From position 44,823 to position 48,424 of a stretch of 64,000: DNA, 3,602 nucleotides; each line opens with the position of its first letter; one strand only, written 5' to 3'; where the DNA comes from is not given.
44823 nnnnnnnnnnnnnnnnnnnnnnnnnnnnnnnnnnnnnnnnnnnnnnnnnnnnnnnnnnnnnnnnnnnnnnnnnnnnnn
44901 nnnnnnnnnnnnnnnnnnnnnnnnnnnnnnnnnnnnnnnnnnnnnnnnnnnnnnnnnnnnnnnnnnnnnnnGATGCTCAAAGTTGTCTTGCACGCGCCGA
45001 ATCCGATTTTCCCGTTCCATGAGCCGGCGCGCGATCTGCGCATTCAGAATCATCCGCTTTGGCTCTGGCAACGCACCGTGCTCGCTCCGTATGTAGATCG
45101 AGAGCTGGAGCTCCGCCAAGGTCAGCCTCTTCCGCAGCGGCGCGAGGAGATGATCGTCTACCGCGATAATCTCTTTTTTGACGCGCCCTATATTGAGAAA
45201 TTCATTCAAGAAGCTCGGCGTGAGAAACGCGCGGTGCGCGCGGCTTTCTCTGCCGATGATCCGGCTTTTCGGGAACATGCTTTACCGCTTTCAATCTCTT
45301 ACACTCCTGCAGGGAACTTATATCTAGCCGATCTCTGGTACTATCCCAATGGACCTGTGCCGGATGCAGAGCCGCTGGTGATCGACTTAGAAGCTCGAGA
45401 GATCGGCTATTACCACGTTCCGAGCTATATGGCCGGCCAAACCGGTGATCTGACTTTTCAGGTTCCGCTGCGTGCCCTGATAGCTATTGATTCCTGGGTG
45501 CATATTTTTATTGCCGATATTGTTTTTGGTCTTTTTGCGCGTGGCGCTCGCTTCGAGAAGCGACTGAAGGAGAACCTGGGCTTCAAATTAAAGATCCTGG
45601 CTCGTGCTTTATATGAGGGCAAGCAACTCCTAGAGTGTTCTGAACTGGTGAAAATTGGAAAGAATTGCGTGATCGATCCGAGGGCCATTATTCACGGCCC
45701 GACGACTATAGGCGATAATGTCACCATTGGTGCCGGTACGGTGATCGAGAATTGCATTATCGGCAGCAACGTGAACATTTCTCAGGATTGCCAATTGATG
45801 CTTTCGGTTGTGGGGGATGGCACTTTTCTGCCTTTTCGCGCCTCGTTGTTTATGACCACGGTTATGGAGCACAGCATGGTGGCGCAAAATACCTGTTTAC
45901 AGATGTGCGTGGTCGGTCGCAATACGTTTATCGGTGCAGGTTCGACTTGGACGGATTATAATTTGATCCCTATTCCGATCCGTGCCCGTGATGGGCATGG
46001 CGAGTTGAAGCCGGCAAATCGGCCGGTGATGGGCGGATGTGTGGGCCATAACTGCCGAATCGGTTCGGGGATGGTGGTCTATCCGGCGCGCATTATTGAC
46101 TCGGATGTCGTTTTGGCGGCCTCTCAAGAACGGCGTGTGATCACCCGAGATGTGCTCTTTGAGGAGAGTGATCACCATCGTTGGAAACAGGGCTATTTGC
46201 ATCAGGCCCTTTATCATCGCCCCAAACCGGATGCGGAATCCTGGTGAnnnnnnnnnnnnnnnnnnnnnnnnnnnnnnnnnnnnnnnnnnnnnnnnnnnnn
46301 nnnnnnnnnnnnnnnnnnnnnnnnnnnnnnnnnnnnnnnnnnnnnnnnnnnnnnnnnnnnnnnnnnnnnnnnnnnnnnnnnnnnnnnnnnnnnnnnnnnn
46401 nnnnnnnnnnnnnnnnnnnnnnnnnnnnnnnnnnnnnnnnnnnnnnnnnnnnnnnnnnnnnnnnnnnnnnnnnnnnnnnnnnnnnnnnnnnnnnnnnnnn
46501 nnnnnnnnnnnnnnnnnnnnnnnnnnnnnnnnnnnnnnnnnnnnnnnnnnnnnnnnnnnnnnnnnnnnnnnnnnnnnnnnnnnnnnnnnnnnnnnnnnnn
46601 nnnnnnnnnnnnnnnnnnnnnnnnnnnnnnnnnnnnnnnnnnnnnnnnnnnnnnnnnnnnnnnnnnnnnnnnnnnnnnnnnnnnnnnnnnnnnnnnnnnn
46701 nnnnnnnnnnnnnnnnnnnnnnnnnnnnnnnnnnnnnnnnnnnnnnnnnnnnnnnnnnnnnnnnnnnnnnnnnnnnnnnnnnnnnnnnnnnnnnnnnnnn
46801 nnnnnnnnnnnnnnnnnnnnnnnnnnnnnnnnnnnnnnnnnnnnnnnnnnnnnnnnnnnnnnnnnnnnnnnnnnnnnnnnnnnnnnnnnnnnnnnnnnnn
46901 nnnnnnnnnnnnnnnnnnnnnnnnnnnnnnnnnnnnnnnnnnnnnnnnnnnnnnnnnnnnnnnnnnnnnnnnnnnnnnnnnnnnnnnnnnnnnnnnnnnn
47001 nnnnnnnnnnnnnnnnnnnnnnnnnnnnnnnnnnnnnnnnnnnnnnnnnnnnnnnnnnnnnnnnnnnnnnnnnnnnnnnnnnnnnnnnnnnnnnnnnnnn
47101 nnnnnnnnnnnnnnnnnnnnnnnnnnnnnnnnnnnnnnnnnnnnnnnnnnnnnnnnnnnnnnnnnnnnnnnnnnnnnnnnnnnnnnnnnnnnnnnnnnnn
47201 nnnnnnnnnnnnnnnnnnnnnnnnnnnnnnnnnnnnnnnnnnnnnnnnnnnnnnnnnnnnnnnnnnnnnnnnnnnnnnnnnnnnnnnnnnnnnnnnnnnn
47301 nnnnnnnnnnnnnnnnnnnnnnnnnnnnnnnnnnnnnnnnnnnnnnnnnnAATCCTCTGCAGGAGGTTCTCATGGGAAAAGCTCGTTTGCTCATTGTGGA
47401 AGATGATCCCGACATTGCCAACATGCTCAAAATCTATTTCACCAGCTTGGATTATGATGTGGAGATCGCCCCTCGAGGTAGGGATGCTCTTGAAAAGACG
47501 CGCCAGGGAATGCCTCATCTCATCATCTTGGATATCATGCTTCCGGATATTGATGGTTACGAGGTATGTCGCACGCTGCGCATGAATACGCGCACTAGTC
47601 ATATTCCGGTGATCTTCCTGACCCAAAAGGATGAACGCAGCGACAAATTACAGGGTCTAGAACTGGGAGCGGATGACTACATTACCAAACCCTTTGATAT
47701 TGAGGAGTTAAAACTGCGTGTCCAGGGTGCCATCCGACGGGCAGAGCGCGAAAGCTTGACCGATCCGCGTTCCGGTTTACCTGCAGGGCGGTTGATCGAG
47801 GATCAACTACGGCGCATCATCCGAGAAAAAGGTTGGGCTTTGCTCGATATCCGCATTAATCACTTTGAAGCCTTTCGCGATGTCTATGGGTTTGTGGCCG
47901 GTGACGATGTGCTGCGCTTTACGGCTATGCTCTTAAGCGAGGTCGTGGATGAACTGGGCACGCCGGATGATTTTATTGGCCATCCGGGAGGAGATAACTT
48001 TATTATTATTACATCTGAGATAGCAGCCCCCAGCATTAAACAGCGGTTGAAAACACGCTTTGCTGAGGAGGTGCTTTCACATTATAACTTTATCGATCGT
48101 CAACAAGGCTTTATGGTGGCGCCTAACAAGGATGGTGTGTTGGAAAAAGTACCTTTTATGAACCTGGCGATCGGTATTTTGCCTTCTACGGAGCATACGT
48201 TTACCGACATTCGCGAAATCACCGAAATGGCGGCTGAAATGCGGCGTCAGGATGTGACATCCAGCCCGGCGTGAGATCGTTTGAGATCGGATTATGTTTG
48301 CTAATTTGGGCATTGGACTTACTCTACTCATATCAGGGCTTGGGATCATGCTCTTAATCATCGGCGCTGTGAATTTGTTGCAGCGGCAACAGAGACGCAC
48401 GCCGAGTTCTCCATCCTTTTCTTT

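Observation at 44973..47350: Acyl-ACP-reductase-like enzyme coupled to a hexapeptide-repeat protein, with no aldehyde-deformylating oxygenase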

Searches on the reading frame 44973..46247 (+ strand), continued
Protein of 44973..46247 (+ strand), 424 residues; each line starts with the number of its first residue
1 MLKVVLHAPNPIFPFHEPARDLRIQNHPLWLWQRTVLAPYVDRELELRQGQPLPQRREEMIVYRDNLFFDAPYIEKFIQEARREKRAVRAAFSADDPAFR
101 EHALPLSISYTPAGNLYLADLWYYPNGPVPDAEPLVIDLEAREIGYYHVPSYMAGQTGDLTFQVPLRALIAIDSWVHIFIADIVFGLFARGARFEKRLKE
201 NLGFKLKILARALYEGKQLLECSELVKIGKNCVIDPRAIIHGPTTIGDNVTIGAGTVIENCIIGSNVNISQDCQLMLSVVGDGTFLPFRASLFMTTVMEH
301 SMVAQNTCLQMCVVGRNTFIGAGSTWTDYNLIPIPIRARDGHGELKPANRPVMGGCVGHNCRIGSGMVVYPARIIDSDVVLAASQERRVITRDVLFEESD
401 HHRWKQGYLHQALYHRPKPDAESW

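Call 51: fold_search(model_id=the predicted structure, library=pdb)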
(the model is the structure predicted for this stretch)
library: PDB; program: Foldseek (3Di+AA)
matches with E <= 10: 1216; with E <= 0.001: 167
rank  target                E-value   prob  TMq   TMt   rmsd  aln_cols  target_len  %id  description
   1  5z09_E                2.5e-13  1.00  0.48  0.55   9.3       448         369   16  ST0452(Y97N)-UTP binding form (released 2018-10-31)
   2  5z0a_A                2.9e-12  1.00  0.49  0.51  12.0       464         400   14  ST0452(Y97N)-GlcNAc binding form (released 2018-10-31)
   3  5z0a_C                4.2e-11  1.00  0.49  0.52   8.6       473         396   14  ST0452(Y97N)-GlcNAc binding form (released 2018-10-31)
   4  5z0a_E                4.6e-11  1.00  0.52  0.55   8.4       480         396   13  ST0452(Y97N)-GlcNAc binding form (released 2018-10-31)
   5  5z09_A                6.9e-11  1.00  0.48  0.50  12.6       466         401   14  ST0452(Y97N)-UTP binding form (released 2018-10-31)
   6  7d72_B                8.4e-11  1.00  0.39  0.40  13.4       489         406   14  Cryo-EM structures of human GMPPA/GMPPB complex bound to GDP-Mannose (released 2021-05-05)
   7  5z09_F                9.3e-11  1.00  0.47  0.53   9.6       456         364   16  ST0452(Y97N)-UTP binding form (released 2018-10-31)
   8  2ggo                  4.3e-10  1.00  0.51  0.53   8.5       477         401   13  Crystal Structure of glucose-1-phosphate thymidylyltransferase from Sulfolobus tokodaii (released 2007-03-24)
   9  7d72_A                5.8e-10  1.00  0.35  0.36  13.9       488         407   14  Cryo-EM structures of human GMPPA/GMPPB complex bound to GDP-Mannose (released 2021-05-05)
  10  8yre_F                1.5e-09  1.00  0.30  0.34  13.9       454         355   14  Crystal structure of Arabidopsis VTC1-KJC2 (released 2025-04-02)
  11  8yre_D                2.4e-09  1.00  0.37  0.41  13.2       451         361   13  Crystal structure of Arabidopsis VTC1-KJC2 (released 2025-04-02)
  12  7d74_G                2.6e-09  1.00  0.33  0.38  13.5       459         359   13  Cryo-EM structure of GMPPA/GMPPB complex bound to GTP (state II) (released 2021-05-19)
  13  7d73_F                8.4e-09  1.00  0.31  0.36  13.6       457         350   14  Cryo-EM structure of GMPPA/GMPPB complex bound to GTP (State I) (released 2021-05-05)
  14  8yre_E                1.0e-08  1.00  0.32  0.36  13.6       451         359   16  Crystal structure of Arabidopsis VTC1-KJC2 (released 2025-04-02)
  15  7x8j_B                2.0e-08  1.00  0.31  0.36  14.3       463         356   12  Arabidopsis GDP-D-mannose pyrophosphorylase (VTC1) structure (unliganded) (released 2022-05-18)
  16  7d72_E                2.1e-08  1.00  0.37  0.43  12.7       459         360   13  Cryo-EM structures of human GMPPA/GMPPB complex bound to GDP-Mannose (released 2021-05-05)
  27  5b04_J                2.9e-07  1.00  0.38  0.38  13.1       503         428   12  Crystal structure of the eukaryotic translation initiation factor 2B from Schizosaccharomyces pombe (released 2016-02-24)
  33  8yre_A                4.8e-07  1.00  0.36  0.39   9.4       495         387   10  Crystal structure of Arabidopsis VTC1-KJC2 (released 2025-04-02)
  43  5b04_I                1.8e-06  1.00  0.32  0.32  13.4       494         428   11  Crystal structure of the eukaryotic translation initiation factor 2B from Schizosaccharomyces pombe (released 2016-02-24)
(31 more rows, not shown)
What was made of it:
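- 44973..46247 (+): Two-domain protein (424 aa). Residues ~1-170 form a degenerate nucleotidyltransferase-like fold, ~171-218 are linker helices, ~219-395 are a left-handed beta-helix, followed by a conserved tail ending in Trp. Foldseek best matches are ST0452, GMPPA/B, GlmU and eIF2B gamma/epsilon (call 51).
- On Non-catalytic NT-LbH regulatory subunits (GMPPA, KONJAC, eIF2B gamma/epsilon): Fold matches to 7d72, 8yre and 5b04 (call 51).
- Closest known: Two-domain sugar-1-phosphate nucleotidyltransferase + LbH proteins. Same: Overall fold and domain order: Rossmann-like N-domain, helical linker, left-handed beta-helix (Foldseek E 2.5e-13 to 1e-6, call 51).
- Foldseek finds ST0452, GMPPA/B, VTC1-KJC2, GlmU and eIF2B over about 450 aligned columns (call 51).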

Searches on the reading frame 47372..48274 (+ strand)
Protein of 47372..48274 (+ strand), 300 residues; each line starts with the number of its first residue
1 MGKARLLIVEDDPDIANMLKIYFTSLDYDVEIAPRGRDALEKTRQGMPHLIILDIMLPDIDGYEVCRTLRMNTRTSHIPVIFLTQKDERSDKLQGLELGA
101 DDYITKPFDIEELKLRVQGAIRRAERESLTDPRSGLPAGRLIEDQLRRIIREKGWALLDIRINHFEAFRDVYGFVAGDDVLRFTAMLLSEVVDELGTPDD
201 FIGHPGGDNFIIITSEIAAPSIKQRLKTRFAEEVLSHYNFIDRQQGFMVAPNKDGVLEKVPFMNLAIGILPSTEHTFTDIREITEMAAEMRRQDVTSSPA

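Call 3: search_protein_families(library=pfam, proteins=[window:47372-48274:+], max_evalue=0.01)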
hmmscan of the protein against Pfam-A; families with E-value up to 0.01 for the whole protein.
window:47372-48274:+ (300 aa): 3 families
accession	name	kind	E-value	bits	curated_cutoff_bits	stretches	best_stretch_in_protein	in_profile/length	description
PF00072.30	Response_reg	-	5.9e-30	104.1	30.2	1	7-117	2-110/111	Response regulator receiver domain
PF00990.26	GGDEF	-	4.7e-11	43.1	23.8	1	130-230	3-107/161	Diguanylate cyclase, GGDEF domain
PF23198.2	PDE8A_N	-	0.00022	21.6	29.6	1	23-90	30-98/147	PDE8A-like, N-terminal domain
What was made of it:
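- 47372..48274 (+): Response regulator: REC plus a degenerate GGDEF domain (GGDNF). Response_reg 104 bits; GGDEF 43 bits, partial (call 3).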

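Call 4: search_protein_families(library=ncbifam, proteins=[window:47372-48274:+], max_evalue=0.01)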
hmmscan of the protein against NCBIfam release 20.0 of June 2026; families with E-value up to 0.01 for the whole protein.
window:47372-48274:+ (300 aa): 113 families (the best 25 are shown)
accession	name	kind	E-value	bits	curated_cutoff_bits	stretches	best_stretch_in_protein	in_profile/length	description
NF007135.0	PRK09581.1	equivalog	2.8e-39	135.2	474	2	4-122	3-121/457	PleD family two-component system response regulator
NF008296.0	PRK11083.1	equivalog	3.5e-36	124.7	273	1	3-144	3-139/228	two-component system response regulator CreB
TIGR02154.1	PhoB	equivalog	1.3e-35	122.8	296.2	1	4-129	3-128/226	phosphate regulon transcriptional regulator PhoB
NF045944.1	ResRegRpaBCyano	equivalog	4.6e-35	121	330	1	7-129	1-120/229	response regulator transcription factor RpaB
NF053854.1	RespRegPhoBBctds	equivalog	8.1e-34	116.9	270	1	6-128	1-122/225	two-component system response regulator PhoB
NF040689.1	MtrAB_MtrA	equivalog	3.8e-33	114.7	300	1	6-128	1-120/219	MtrAB system response regulator MtrA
NF040534.1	resp_reg_YycF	equivalog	1.1e-32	113.2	340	1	5-129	2-123/231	response regulator YycF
NF007982.1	PRK10710.1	equivalog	8.4e-31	107.3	380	1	4-128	8-129/235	envelope stress response regulator BaeR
NF033117.2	vanR_ACDEGLN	exception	1.5e-30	106.4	350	1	6-126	1-118/226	VanR-ABDEGLN family response regulator transcription factor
NF041733.1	resp_reg_CseB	equivalog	5.6e-30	104.4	350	1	5-130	2-124/228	two-component system response regulator CseB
TIGR01387.1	cztR_silR_copR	subfamily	4.9e-29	101.5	279.2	1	6-128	1-121/218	heavy metal response regulator transcription factor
NF007005.1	PRK09468.1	equivalog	5e-29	101.4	331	1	4-132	4-130/237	osmolarity response regulator transcription factor OmpR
NF045991.1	RespRegCtrARhodob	equivalog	2.8e-28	99.2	350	1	5-126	2-121/224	response regulator transcription factor CtrA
NF051850.1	RespRegRprY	equivalog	1.1e-27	96.9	370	1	3-127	4-126/234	response regulator transcription factor RprY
NF033120.0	vanR_FM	exception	1.1e-26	93.9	460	1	3-126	3-123/231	vancomycin resistance response regulator transcription factor, VanR-F/VanR-M family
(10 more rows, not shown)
